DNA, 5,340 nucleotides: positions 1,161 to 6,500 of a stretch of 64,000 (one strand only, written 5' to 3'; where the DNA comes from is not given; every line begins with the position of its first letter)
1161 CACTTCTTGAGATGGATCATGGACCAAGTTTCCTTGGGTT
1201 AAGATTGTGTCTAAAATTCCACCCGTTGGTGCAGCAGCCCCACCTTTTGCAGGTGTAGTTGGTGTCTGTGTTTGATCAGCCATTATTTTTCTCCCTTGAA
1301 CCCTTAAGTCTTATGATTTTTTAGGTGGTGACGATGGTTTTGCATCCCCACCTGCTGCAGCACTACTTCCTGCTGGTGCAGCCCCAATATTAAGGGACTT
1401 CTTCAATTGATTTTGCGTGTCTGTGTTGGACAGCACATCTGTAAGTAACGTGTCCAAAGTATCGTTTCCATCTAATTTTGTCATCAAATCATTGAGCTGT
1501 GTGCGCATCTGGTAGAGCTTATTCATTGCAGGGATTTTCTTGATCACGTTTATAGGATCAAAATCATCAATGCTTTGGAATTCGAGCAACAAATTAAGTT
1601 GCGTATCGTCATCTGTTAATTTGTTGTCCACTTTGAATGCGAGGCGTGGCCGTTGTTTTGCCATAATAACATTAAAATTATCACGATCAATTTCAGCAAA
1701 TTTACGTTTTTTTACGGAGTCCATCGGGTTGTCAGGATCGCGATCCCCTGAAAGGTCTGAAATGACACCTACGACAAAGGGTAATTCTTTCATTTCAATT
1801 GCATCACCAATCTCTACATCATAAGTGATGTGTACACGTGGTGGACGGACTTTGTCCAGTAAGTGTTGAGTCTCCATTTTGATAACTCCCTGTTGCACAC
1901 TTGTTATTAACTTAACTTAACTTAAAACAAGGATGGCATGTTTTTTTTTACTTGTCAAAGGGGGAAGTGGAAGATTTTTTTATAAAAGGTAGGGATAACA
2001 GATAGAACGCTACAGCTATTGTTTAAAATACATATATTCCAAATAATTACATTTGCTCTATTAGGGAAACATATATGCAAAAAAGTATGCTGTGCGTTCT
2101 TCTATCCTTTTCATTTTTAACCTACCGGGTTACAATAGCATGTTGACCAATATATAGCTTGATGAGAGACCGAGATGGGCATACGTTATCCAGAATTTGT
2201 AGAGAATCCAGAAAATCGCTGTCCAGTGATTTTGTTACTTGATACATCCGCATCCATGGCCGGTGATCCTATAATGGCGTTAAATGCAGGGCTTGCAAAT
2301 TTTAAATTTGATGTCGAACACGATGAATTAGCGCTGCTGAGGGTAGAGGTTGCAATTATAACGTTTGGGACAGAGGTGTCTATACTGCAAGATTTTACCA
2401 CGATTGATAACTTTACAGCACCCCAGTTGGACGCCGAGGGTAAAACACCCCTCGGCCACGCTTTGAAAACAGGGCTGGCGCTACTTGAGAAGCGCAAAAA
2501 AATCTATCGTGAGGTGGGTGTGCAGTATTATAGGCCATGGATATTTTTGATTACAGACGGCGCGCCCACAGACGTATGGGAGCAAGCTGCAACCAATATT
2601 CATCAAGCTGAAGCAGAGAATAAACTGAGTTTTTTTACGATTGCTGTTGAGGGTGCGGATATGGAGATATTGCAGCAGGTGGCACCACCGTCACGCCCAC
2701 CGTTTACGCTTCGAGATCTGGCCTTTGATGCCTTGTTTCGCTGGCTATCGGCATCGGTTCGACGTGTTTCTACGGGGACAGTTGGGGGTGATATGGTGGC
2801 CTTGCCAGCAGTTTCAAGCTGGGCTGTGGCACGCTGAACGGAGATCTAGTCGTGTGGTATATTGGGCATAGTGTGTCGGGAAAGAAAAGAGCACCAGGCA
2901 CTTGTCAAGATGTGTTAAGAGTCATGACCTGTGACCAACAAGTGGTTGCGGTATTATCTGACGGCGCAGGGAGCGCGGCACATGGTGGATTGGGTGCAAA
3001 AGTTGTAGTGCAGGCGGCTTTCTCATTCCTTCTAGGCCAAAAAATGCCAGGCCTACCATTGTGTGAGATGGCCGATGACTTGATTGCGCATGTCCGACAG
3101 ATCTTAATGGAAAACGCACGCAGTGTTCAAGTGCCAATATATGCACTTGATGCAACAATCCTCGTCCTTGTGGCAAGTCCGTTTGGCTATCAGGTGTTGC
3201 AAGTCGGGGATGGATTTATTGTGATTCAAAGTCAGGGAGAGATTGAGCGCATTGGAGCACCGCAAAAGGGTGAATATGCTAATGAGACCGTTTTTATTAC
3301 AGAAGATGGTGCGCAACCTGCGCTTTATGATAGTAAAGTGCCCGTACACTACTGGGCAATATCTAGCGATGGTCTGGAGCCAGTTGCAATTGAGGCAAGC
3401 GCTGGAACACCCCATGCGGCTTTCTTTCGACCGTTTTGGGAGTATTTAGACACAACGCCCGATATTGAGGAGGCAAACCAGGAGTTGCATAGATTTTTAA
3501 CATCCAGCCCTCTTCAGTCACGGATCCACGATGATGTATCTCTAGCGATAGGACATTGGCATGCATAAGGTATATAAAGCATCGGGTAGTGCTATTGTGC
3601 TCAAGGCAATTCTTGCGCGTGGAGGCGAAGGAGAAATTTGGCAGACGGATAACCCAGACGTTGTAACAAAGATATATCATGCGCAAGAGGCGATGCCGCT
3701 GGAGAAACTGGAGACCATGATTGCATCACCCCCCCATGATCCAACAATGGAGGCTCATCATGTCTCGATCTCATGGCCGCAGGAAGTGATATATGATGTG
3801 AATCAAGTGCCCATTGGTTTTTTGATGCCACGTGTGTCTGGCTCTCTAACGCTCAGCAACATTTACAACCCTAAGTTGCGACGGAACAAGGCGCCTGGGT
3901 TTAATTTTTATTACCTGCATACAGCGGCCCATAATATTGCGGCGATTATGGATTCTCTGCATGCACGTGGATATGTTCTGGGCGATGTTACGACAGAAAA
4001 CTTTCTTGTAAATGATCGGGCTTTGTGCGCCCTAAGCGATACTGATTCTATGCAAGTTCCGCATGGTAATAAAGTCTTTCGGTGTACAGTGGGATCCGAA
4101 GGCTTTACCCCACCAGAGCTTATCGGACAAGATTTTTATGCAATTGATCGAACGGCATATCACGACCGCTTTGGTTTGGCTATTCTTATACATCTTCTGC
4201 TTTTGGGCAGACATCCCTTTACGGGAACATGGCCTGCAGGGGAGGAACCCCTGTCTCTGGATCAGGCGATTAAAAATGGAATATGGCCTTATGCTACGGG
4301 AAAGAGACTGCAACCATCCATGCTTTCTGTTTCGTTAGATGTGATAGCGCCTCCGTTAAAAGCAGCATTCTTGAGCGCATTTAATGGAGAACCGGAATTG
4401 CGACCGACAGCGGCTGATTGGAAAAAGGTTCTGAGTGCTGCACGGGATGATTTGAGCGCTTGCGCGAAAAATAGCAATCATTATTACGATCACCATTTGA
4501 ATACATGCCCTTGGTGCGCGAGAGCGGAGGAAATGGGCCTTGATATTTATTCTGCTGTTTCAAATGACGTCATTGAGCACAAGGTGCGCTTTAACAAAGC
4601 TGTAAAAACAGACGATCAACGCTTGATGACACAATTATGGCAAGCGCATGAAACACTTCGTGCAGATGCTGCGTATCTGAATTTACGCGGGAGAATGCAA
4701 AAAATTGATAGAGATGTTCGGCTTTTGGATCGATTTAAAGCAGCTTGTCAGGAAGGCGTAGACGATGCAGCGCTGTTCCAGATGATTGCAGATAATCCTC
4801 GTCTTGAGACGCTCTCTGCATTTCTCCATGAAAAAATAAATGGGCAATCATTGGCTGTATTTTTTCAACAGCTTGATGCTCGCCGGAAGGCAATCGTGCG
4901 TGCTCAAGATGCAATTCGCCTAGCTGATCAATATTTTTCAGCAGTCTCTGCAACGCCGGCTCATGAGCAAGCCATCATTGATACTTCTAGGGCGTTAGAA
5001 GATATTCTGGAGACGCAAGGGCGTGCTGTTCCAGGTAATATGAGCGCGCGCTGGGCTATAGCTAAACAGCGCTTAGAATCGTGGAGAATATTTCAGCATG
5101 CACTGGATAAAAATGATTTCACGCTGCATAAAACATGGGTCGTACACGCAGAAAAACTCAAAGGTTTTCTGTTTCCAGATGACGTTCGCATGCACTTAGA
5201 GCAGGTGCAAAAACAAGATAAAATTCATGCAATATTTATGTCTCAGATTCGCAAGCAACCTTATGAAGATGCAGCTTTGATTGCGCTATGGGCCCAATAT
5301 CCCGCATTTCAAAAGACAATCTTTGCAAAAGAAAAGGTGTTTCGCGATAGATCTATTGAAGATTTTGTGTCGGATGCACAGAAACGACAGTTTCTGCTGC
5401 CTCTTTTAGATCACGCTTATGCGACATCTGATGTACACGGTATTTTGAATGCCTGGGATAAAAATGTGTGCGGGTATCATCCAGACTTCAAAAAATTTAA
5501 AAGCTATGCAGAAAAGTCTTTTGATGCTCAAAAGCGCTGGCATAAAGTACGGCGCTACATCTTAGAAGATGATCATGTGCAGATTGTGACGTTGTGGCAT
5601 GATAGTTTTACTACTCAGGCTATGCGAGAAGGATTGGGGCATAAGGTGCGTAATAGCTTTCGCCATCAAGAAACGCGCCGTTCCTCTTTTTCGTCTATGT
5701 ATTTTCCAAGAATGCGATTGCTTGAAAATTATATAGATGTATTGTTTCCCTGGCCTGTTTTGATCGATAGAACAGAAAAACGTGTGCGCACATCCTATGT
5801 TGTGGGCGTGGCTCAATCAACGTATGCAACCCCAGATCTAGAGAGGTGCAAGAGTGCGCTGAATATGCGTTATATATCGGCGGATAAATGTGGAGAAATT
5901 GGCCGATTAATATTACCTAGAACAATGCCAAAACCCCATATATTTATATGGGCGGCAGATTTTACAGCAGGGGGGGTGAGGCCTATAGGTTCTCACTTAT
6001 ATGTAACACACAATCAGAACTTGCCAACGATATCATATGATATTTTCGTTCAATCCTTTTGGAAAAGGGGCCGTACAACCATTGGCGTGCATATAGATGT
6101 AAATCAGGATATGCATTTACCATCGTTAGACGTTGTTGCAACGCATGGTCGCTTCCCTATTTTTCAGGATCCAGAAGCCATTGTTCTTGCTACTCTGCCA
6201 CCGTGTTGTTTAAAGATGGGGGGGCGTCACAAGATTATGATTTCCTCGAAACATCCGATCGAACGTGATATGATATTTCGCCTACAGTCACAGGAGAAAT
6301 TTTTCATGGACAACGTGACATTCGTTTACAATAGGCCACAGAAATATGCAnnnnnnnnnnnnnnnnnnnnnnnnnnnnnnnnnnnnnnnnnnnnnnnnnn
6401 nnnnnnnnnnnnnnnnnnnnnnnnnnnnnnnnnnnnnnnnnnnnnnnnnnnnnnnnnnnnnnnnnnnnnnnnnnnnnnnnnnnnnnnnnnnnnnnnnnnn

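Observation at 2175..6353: Split TerY-like vWA / PP2C / divergent Ser/Thr-kinase triad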

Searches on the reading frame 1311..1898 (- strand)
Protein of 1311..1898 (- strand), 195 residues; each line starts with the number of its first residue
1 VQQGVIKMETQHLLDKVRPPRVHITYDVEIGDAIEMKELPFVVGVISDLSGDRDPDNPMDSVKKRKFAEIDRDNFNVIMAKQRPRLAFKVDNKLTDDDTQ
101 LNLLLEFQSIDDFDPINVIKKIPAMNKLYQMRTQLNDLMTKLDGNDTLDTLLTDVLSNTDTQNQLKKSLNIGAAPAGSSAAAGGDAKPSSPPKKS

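Call 3: search_protein_families(library=pfam, proteins=[window:1311-1898:-], max_evalue=0.01)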
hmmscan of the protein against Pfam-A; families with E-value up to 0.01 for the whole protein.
window:1311-1898:- (195 aa): 1 family
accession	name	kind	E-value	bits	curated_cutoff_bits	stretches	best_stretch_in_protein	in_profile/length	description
PF05591.17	T6SS_VipA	-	2.2e-51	174.2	24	1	15-169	2-154/155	Type VI secretion system, VipA, VC_A0107 or Hcp2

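Call 4: search_protein_families(library=ncbifam, proteins=[window:1311-1898:-], max_evalue=0.01)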
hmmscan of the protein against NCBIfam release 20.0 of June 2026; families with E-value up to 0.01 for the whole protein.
window:1311-1898:- (195 aa): 1 family
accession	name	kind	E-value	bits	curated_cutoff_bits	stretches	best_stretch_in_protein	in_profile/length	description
TIGR03358.1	VI_chp_5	equivalog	2.1e-50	170.6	97.25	1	12-170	2-158/160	type VI secretion system contractile sheath small subunit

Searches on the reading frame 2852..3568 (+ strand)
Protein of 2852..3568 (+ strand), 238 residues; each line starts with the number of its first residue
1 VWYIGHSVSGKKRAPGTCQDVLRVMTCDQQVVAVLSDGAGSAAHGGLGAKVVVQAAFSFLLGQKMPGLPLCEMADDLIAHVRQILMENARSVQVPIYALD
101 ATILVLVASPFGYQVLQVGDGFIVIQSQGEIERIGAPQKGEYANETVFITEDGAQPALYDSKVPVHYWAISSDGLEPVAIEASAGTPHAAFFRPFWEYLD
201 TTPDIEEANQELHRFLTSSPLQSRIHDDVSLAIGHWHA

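Call 3: search_protein_families(library=pfam, proteins=[window:2852-3568:+], max_evalue=0.01)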
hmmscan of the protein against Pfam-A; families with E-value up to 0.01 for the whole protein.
window:2852-3568:+ (238 aa): 1 family
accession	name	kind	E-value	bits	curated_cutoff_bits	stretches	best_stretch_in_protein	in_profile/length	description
PF13672.11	PP2C_2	-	9.2e-35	120.5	24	1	17-216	11-208/209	Protein phosphatase 2C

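Call 4: search_protein_families(library=ncbifam, proteins=[window:2852-3568:+], max_evalue=0.01)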
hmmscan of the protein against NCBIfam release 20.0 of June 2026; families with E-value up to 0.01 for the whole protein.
window:2852-3568:+ (238 aa): 1 family
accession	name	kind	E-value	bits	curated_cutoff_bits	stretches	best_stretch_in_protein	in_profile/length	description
NF033484.1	Stp1_PP2C_phos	equivalog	0.0022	17.6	230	1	10-134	5-125/232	Stp1/IreP family PP2C-type Ser/Thr phosphatase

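Call 5: search_protein_families(library=padloc, proteins=[window:2852-3568:+], max_evalue=0.01)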
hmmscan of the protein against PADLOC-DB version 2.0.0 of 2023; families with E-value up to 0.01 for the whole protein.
window:2852-3568:+ (238 aa): 0 families

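Call 70: search_protein_families(library=padloc, proteins=[window:2852-3568:+], max_evalue=10)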
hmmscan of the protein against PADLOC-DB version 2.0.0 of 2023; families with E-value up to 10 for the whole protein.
window:2852-3568:+ (238 aa): 0 families

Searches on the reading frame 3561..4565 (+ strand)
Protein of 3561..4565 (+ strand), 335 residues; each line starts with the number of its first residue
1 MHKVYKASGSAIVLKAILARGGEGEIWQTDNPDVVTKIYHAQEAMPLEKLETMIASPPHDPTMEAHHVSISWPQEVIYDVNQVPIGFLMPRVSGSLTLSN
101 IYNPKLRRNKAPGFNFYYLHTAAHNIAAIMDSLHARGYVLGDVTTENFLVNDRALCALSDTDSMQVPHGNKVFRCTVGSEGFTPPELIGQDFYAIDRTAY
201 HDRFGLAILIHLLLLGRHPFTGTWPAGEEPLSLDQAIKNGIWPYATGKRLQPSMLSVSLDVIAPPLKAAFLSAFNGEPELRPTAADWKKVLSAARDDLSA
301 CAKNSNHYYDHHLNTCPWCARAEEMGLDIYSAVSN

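Call 70: search_protein_families(library=padloc, proteins=[window:3561-4565:+], max_evalue=10)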
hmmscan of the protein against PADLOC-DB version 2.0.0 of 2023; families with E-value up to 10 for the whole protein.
window:3561-4565:+ (335 aa): 8 families
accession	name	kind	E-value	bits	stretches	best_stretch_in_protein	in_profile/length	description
PDLC04138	mad6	-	7.8e-06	23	1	124-312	160-331/659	mads_6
PDLC04054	PD-T4-6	-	1.8e-05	22.3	1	124-222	118-215/347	-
PDLC04053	PD-T4-6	-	2.5e-05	21.9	1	124-223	117-214/311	-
PDLC04039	PD-T4-6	-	4.5e-05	20.6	1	125-223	122-218/458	-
PDLC04042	PD-T4-6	-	0.00037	18.2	1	123-225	115-217/292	-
PDLC04043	PD-T4-6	-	0.0025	14.9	1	123-223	121-220/452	-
PDLC04047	PD-T4-6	-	0.0077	13.4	1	123-223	117-215/327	-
PDLC04041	PD-T4-6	-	0.0078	13.5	1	125-222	137-236/443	-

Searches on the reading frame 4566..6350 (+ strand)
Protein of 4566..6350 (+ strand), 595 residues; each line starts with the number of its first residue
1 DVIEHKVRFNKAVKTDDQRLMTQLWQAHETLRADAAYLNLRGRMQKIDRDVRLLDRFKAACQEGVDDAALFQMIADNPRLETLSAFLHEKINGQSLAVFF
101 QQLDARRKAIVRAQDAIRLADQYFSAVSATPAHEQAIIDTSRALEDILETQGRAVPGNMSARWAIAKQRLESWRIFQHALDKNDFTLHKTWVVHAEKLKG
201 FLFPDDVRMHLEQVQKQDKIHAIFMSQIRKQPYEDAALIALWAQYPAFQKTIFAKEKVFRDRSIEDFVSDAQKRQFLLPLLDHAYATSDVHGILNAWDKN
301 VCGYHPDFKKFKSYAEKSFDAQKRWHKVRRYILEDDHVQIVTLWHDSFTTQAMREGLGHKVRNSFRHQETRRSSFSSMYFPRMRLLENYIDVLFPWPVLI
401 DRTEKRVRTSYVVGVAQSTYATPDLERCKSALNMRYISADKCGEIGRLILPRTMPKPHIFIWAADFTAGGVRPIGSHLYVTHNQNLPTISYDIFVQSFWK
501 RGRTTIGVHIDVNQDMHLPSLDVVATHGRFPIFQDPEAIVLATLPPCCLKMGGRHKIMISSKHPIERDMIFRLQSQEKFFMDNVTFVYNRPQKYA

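Call 32: search_solved_structures(query=A4, max_evalue=10)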
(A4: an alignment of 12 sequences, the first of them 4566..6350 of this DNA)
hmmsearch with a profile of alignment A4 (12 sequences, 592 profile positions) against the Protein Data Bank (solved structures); distinct sequences matched with E-value up to 10: 4.
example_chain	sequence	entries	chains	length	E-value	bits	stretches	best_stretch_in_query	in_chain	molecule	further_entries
2efv_A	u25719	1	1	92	0.24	13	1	90-147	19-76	Hypothetical protein MJ0366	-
6hix_BS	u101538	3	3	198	1.6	10.2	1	125-185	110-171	ml85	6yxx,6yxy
7aih_Y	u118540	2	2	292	1.6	10.2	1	119-172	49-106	mL40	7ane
7jrq_A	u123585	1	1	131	2.6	9.6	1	142-227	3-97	MPP1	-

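Call 43: search_protein_families(library=pfam, proteins=[window:4566-6350:+], max_evalue=5)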
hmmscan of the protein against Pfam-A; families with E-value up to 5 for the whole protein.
window:4566-6350:+ (595 aa): 0 families

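Call 50: predict_structure(alignment_id=A4)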
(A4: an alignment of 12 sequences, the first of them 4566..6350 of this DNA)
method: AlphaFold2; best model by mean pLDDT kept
length: 595 residues; sequences in the alignment: 12
mean_pLDDT: 88.0   pTM: 0.49
mean pLDDT of the five models: 88.0, 86.8, 86.8, 86.3, 85.9
residues with pLDDT >= 90: 294; 70-90: 275; 50-70: 22; < 50: 4
segments of 3 or more residues with pLDDT < 50: 592-595
pLDDT, mean of each block of 10 residues (from residue 1): 85 89 90 87 89 90 85 87 82 86 91 95 95 97 93 88 96 95 93 94 94 94 94 91 94 90 93 92 86 85 86 83 89 94 90 90 91 83 89 92 90 90 77 85 86 89 91 90 74 75 80 85 90 85 88 86 83 83 79 44
secondary structure, 60 per line:
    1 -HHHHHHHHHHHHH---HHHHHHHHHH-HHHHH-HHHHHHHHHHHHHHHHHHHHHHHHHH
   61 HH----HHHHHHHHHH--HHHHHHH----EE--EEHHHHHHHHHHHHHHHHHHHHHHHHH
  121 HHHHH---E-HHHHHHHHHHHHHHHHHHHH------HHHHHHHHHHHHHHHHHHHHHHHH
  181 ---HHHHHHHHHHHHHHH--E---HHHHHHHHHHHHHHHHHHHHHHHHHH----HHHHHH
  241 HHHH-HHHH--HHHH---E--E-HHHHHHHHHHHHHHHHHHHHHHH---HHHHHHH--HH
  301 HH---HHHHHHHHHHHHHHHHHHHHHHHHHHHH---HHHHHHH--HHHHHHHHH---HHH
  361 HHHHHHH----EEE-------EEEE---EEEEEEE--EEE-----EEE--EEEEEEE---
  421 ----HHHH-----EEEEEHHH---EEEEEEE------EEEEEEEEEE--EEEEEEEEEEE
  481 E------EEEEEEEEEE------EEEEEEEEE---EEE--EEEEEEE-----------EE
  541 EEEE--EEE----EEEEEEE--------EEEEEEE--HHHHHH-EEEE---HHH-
elements in order: H2-14 H18-27 H29-33 H35-62 H67-76 H79-85 H96-125 H131-150 H157-180 H184-198 H205-230 H235-244 H246-249 H252-255 H264-286 H290-296 H299-302 H306-333 H337-343 H346-354 H358-367 E372-374 E382-385 E389-395 E398-400 E406-408 E411-417 H425-428 E434-438 E445-451 E458-467 E470-481 E488-497 E504-512 E516-518 E521-527 E539-544 E547-549 E554-560 E569-575 H578-583 E585-588
